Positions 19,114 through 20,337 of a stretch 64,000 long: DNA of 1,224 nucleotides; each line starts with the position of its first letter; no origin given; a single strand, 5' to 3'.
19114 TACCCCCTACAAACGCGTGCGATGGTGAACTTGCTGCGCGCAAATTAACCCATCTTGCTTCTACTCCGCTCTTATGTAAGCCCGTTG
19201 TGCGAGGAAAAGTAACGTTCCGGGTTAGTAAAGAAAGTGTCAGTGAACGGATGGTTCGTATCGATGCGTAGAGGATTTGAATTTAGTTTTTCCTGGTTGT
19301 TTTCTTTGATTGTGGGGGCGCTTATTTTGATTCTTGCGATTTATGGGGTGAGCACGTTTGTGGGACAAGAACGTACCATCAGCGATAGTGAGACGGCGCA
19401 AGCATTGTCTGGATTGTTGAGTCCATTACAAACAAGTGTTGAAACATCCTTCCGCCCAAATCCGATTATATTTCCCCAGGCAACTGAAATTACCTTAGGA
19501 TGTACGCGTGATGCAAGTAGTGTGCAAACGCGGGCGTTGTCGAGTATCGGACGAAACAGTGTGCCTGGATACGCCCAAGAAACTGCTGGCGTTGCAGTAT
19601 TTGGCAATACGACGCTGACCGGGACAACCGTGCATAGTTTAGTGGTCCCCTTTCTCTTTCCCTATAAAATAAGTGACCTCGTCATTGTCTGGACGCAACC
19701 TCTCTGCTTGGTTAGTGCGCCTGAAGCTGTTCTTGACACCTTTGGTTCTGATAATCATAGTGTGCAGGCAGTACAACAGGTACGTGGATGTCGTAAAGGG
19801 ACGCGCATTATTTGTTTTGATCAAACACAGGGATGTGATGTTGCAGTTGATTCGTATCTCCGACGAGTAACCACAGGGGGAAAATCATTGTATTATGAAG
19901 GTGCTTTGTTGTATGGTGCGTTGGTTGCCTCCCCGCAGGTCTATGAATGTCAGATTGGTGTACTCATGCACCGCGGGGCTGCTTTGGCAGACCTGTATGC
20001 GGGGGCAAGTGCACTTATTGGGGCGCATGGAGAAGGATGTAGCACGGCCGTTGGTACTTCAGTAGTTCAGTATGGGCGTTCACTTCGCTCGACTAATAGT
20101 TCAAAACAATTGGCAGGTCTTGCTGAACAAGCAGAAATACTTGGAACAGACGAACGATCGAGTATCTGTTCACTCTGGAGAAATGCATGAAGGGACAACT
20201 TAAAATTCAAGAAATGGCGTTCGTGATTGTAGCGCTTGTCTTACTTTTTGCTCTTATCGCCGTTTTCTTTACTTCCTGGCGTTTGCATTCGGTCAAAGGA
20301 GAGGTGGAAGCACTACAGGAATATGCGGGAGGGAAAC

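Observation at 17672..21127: Six-gene translationally coupled operon: HtrA-like protease, small His-rich protein and four prepilin-like proteins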

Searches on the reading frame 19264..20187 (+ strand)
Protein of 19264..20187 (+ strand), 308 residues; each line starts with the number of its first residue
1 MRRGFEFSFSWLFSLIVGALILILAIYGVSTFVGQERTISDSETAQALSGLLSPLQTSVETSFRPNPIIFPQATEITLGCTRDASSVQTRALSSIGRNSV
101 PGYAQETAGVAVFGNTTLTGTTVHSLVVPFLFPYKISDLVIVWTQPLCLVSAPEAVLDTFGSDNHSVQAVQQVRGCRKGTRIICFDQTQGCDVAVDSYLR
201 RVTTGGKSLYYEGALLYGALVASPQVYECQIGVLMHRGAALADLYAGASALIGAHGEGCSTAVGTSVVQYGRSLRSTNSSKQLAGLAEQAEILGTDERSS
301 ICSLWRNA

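Call 3: search_protein_families(library=pfam, proteins=[window:19264-20187:+], max_evalue=1)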
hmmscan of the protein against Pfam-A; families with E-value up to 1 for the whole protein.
window:19264-20187:+ (308 aa): 1 family
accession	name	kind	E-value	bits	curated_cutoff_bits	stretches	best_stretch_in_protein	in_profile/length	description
PF11021.13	DUF2613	-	0.43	11.2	22.1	1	14-52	9-47/55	Protein of unknown function (DUF2613)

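Call 10: find_encoding_contigs(protein=window:19264-20187:+, flank=10000, max_places=6)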
Protein window:19264-20187:+ (308 aa): 13 contigs read that carry it; 6 places shown.
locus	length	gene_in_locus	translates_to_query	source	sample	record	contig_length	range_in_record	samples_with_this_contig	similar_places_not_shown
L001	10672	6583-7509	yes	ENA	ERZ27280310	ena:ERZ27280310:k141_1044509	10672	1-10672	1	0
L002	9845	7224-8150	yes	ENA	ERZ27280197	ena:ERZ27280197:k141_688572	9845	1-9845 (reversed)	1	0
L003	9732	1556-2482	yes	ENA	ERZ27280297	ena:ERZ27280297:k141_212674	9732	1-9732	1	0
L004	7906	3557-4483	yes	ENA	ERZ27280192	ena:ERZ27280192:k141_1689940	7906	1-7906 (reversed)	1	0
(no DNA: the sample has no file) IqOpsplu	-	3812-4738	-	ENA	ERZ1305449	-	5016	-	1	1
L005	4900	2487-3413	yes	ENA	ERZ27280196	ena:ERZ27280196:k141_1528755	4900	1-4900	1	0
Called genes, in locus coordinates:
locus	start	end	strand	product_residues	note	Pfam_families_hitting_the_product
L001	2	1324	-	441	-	?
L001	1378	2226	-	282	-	PF01944:SpoIIM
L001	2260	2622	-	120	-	PF02996:Prefoldin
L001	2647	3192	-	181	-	PF05175:MTS, PF06325:PrmA, PF13649:Methyltransf_25 (faint)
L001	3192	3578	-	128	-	-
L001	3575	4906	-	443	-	PF00753:Lactamase_B, PF12706:Lactamase_B_2 (weak), PF22505:RNase_J_b_CASP, PF07521:RMMBL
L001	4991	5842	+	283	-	PF00089:Trypsin, PF13365:Trypsin_2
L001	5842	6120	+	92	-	-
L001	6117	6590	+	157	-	-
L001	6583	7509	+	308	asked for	-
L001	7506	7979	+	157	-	-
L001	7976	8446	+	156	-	-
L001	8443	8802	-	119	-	PF25212:HVO_A0114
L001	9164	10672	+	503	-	?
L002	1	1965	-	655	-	?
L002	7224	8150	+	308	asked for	-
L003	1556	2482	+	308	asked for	-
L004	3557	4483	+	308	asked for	-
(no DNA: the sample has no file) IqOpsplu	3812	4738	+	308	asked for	-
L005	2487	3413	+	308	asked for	-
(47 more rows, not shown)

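Call 11: find_homologous_proteins(query=window:19264-20187:+, max_evalue=0.001)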
Query window:19264-20187:+ (308 aa): 7 proteins with E <= 0.001 among 3693 candidates.
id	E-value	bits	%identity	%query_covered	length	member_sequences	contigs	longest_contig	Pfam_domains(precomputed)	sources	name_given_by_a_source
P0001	2.2e-196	669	99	100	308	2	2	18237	-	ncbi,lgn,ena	-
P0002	7.9e-160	549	80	100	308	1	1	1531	-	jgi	jgi:hypothetical protein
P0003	2.1e-156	538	79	100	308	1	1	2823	-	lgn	-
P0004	2.2e-148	511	76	100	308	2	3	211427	-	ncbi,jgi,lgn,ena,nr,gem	ncbi:hypothetical protein FJZ22_00535 [Candidatus Pacearchaeota archaeon]|nr:hypothetical protein [C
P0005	1.6e-116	407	60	100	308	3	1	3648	-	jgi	jgi:type II secretory pathway pseudopilin PulG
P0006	2.4e-33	134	32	99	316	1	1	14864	-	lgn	-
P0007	1.3e-11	62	24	99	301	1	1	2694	-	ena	-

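Call 12: find_encoding_contigs(protein=P0004, flank=10000, max_places=3)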
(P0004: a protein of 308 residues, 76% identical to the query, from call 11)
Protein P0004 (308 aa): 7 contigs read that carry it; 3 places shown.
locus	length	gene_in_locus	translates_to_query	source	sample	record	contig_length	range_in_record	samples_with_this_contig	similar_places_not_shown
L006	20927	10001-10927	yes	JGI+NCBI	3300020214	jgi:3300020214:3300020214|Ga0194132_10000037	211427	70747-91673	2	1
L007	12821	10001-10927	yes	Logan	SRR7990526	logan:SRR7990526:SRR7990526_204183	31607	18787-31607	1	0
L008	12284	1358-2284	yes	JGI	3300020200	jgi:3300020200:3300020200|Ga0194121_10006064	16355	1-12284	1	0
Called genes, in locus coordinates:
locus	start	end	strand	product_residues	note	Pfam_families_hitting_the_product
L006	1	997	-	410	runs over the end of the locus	PF01943:Polysacc_synt, PF13440:Polysacc_synt_3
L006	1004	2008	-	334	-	PF00953:Glycos_transf_4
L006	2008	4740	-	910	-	-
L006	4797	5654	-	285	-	PF01944:SpoIIM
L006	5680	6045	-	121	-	PF02996:Prefoldin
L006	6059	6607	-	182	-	PF05175:MTS, PF06325:PrmA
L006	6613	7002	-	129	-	-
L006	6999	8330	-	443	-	PF00753:Lactamase_B, PF12706:Lactamase_B_2 (weak), PF22505:RNase_J_b_CASP, PF07521:RMMBL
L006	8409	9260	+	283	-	PF00089:Trypsin, PF13365:Trypsin_2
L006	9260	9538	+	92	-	-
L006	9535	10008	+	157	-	-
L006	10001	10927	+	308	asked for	-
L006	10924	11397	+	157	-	-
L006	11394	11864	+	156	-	-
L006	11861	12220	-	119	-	PF25212:HVO_A0114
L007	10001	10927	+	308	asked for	-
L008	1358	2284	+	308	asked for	-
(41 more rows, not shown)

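Call 13: find_encoding_contigs(protein=P0006, flank=10000, max_places=3)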
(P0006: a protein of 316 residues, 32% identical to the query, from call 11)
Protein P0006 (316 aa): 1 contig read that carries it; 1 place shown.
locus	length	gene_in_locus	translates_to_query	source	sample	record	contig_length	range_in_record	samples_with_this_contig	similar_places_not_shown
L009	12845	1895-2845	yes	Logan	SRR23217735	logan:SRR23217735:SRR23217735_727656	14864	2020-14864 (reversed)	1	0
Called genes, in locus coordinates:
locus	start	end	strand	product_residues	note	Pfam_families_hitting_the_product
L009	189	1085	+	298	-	PF00089:Trypsin, PF13365:Trypsin_2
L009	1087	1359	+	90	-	-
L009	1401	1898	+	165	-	-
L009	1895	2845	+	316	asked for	-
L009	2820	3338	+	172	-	-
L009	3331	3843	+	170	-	-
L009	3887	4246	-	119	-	PF25212:HVO_A0114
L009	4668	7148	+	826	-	PF05124:S_layer_C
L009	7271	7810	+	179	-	-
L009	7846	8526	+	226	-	-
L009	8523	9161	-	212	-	PF09335:VTT_dom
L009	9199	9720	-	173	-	-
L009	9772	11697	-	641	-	PF11614:FixG_C (faint), PF14524:Wzt_C (faint)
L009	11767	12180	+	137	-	-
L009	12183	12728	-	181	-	-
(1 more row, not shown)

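Call 14: find_encoding_contigs(protein=P0007, flank=10000, max_places=3)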
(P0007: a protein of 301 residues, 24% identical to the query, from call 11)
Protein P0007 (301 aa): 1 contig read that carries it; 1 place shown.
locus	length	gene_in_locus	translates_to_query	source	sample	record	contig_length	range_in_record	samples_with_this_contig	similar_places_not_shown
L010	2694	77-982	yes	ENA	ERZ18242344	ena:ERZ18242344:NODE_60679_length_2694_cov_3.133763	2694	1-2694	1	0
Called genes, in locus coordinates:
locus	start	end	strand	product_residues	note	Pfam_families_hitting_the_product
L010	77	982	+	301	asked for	-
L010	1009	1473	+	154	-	-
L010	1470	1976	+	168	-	-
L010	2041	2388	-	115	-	PF25212:HVO_A0114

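Call 26: search_protein_families(library=ncbifam, proteins=[window:19264-20187:+], max_evalue=1)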
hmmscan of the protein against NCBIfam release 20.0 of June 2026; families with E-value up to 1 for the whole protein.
window:19264-20187:+ (308 aa): 1 family
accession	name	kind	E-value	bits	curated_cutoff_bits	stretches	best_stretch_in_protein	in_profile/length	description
NF046105.1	TransRegNosR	equivalog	0.11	10.7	1000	1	70-195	25-143/680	transcriptional regulator NosR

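Call 29: predict_structure(alignment_id=A2)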
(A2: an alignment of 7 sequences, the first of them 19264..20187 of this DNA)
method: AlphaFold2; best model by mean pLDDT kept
length: 308 residues; sequences in the alignment: 7
mean_pLDDT: 76.6   pTM: 0.74
mean pLDDT of the five models: 76.6, 74.1, 71.3, 65.7, 64.3
residues with pLDDT >= 90: 80; 70-90: 140; 50-70: 51; < 50: 37
segments of 3 or more residues with pLDDT < 50: 1-4, 34-39, 56-62, 89-104
pLDDT, mean of each block of 10 residues (from residue 1): 54 82 73 46 66 53 65 72 53 40 55 84 84 82 92 89 83 91 90 94 93 93 91 89 84 63 83 91 91 82 62
secondary structure, 60 per line:
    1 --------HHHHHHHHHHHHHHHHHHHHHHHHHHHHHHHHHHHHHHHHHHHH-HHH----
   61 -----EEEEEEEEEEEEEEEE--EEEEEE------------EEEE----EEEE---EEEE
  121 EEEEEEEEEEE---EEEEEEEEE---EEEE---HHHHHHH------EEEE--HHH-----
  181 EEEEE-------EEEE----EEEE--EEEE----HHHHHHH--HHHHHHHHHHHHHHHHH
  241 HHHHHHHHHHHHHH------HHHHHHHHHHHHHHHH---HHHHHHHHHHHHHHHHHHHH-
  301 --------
elements in order: H9-52 E66-81 E84-89 E102-105 E110-113 E117-131 E135-143 E147-150 H154-160 E167-170 E181-185 E193-196 E201-204 E207-210 H215-221 H224-254 H261-276 H280-299

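Call 31: search_protein_representatives(alignment_id=A2)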
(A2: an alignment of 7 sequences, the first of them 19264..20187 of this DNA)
Query: 7 sequences, 308 profile positions. Proteins with E-value up to 0.001 (for the whole library): 1235; up to 1e-10: 577; up to 1e-30: 355. The best 150 are listed.
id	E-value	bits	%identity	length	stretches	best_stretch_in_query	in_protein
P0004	1.9e-151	519.8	-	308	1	1-308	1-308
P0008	5.9e-99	347.4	-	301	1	1-305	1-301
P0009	1.8e-98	345.8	-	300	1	15-305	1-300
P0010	3.0e-86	305.7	-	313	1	1-305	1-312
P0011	1.6e-84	300.0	-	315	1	2-307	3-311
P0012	1.8e-84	299.8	-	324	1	2-306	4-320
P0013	4.5e-80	285.4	-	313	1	2-305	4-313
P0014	5.1e-80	285.2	-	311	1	2-305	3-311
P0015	3.0e-79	282.7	-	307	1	2-305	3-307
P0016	5.3e-79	281.9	-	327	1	2-306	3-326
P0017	1.2e-78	280.7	-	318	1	2-305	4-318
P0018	1.6e-78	280.2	-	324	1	2-305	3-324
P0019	1.9e-77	276.8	-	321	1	2-305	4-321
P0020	3.1e-77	276.0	-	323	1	2-306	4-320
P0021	6.0e-77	275.1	-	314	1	2-305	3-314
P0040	1.4e-69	251.0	-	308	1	2-305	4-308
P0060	1.0e-66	241.5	-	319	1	2-305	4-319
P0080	5.7e-65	235.8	-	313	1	1-305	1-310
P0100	3.2e-62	226.7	-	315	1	2-305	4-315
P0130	1.2e-59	218.3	-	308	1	2-305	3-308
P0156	8.4e-58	212.2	-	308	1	3-305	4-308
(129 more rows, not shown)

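Call 32: fold_search(model_id=the predicted structure, library=pdb)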
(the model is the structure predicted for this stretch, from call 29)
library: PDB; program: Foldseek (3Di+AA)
matches with E <= 10: 129; with E <= 0.001: 0
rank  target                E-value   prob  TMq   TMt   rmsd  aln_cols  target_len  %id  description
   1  6cqo_A                6.5e-01  0.09  0.12  0.28   9.6        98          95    7  Crystal Structure of mitochondrial single-stranded DNA binding proteins from S. cerevisiae (SeMet Labeled), Rim1 (Form (released 2018-05-30)
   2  8phl                  7.3e-01  0.03  0.09  0.10  14.7       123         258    9  Human carbonic anhydrase II containing 4-fluorophenylalanine (released 2024-03-06)
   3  2r41_B                8.2e-01  0.10  0.09  0.23  11.1        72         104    6  Crystal structure of the protein of unknown function from Enterococcus faecalis (released 2007-09-11)
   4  3huf_C                8.2e-01  0.06  0.12  0.12  13.8       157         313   10  Structure of the S. pombe Nbs1-Ctp1 complex (released 2009-10-13)
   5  5ogo                  9.2e-01  0.04  0.09  0.11  10.7        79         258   13  Crystal structure of chimeric carbonic anhydrase I with 3-(Benzylamino)-2,5,6-trifluoro-4-[(2-hydroxyethyl)sulfonyl]benz (released 2018-08-01)
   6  7mu3                  1.0e+00  0.02  0.08  0.10  16.3       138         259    9  human carbonic anhydrase 9 mimic with compound (released 2021-08-25)
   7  1fr7_A                1.1e+00  0.04  0.09  0.10  10.9        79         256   13  X-RAY CRYSTAL STRUCTURE OF ZINC-BOUND F93S/F95L/W97M CARBONIC ANHYDRASE (CAII) VARIANT (released 2001-01-17)
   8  6say                  1.1e+00  0.02  0.09  0.09  12.4       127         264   10  Human Carbonic Anhydrase II in complex with fragment. (released 2020-04-15)
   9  7nzx                  1.2e+00  0.04  0.10  0.11  10.6        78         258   13  Crystal structure of chimeric carbonic anhydrase VA with 2,3,5,6-tetrafluoro-4-[(2-hydroxyethyl)sulfonyl]benzenesulfonam (released 2022-04-13)
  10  1cvc                  1.3e+00  0.02  0.08  0.10  15.1       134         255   10  REDESIGNING THE ZINC BINDING SITE OF HUMAN CARBONIC ANHYDRASE II: STRUCTURE OF A HIS2ASP-ZN2+ METAL COORDINATION POLYHED (released 1994-01-31)
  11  4r83_B                1.3e+00  0.01  0.09  0.07  15.0       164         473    9  Crystal structure of Sialyltransferase from Photobacterium damsela (released 2014-12-03)
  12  2r41_D                1.5e+00  0.07  0.10  0.25  11.4        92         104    5  Crystal structure of the protein of unknown function from Enterococcus faecalis (released 2007-09-11)
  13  2nrv_A                1.5e+00  0.03  0.12  0.16  16.1       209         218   12  Crystal structure of the C-terminal half of UvrC (released 2007-02-06)
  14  4q08                  1.5e+00  0.03  0.10  0.11  10.6        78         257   13  Crystal structure of chimeric carbonic anhydrase XII with inhibitor (released 2015-01-28)
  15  5g01                  1.5e+00  0.02  0.08  0.09  13.6       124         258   10  An unusual natural product primary sulfonamide: synthesis, carbonic anhydrase inhibition and protein x-ray structure of  (released 2016-05-25)
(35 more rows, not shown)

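Call 33: list_cluster_members(proteins=[P0008, P0010, P0012, P0020, P0040, P0060, P0080, P0100, P0130, P0156])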
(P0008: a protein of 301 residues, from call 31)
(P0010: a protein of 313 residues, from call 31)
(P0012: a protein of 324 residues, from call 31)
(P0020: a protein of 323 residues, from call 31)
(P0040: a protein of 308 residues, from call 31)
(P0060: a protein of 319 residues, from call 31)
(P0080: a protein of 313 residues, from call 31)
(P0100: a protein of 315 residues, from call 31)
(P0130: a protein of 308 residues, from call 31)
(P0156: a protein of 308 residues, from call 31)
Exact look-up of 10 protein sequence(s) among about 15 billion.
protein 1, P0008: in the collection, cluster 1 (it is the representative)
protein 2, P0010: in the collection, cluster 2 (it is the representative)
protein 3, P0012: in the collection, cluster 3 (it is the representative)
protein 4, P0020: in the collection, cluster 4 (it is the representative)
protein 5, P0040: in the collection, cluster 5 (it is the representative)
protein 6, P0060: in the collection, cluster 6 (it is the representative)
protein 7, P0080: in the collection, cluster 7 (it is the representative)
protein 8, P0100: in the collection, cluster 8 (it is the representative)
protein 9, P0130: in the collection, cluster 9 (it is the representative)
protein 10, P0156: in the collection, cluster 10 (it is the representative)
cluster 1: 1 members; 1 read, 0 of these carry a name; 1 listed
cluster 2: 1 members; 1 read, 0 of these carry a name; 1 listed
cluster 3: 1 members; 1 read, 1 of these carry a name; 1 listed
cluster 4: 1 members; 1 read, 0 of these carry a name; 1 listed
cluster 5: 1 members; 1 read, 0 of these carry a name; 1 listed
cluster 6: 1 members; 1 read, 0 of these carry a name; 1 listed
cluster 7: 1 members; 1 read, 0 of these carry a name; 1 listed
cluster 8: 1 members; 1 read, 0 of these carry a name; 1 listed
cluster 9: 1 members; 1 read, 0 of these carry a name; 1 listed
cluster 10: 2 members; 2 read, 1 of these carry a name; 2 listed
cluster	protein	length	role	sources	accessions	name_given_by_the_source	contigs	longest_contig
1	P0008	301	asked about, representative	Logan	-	-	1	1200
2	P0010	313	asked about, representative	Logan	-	-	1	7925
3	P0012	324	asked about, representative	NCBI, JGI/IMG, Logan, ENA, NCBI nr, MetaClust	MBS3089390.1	hypothetical protein J4461_00740 [Candidatus Pacearchaeota archaeon] | hypothetical protein [Candidatus Pacearchaeota archaeon] | \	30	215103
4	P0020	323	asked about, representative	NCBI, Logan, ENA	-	-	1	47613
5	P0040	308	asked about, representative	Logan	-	-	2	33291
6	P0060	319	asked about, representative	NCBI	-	-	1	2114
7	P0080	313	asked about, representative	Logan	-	-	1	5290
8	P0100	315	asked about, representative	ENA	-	-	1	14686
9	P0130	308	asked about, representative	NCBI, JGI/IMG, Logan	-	-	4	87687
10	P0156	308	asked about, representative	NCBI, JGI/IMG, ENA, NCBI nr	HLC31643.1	MAG TPA: hypothetical protein VJK51_03170 [Candidatus Nanoarchaeia archaeon] | hypothetical protein [Candidatus Nanoarchaeia archaeon]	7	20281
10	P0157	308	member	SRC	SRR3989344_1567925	-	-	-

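Call 34: find_encoding_contigs(protein=P0012, flank=10000, max_places=2)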
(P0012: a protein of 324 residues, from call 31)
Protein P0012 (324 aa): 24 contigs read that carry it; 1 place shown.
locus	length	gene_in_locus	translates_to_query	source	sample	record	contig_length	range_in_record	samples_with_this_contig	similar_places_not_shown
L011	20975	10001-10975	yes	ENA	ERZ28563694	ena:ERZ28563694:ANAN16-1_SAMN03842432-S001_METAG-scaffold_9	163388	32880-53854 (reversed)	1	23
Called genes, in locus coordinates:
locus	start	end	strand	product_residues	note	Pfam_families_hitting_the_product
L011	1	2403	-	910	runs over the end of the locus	PF02516:STT3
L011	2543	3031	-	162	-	PF00005:ABC_tran, PF13304:AAA_21 (weak)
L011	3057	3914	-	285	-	PF01944:SpoIIM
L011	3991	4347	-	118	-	-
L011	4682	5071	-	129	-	PF02996:Prefoldin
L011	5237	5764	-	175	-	PF05175:MTS, PF07669:Eco57I (weak), PF13489:Methyltransf_23 (weak)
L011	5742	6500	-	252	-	-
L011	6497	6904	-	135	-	-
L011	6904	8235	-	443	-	PF00753:Lactamase_B, PF12706:Lactamase_B_2 (weak), PF22505:RNase_J_b_CASP, PF07521:RMMBL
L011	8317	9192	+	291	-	PF00089:Trypsin, PF13365:Trypsin_2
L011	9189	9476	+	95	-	-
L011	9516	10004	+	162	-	-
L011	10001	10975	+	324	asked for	-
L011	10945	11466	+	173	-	-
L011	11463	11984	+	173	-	-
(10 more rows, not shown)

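Call 35: find_encoding_contigs(protein=P0156, flank=10000, max_places=2)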
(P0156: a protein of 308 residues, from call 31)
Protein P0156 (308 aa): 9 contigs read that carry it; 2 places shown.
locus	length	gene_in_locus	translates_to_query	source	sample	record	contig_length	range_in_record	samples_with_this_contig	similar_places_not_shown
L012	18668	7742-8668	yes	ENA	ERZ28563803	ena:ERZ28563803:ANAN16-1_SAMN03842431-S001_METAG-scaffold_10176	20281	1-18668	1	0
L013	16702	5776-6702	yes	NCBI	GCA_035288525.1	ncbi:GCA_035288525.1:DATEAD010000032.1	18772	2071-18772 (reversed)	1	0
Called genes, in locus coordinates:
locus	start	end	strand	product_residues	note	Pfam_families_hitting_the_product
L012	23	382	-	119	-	PF01850:PIN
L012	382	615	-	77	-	PF04014:MazE_antitoxin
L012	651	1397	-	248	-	PF01791:DeoC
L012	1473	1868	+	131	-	PF08327:AHSA1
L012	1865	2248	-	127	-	PF02996:Prefoldin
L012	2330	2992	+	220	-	PF13489:Methyltransf_23, PF13847:Methyltransf_31 (weak), PF08241:Methyltransf_11, PF13649:Methyltransf_25 (faint)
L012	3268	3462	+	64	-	-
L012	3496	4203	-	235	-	-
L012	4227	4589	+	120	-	-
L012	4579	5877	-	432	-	PF00753:Lactamase_B, PF12706:Lactamase_B_2 (weak), PF22505:RNase_J_b_CASP, PF07521:RMMBL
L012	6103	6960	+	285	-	PF00089:Trypsin, PF13365:Trypsin_2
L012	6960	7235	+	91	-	-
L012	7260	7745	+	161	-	-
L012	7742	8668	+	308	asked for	-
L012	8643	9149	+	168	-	-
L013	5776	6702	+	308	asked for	-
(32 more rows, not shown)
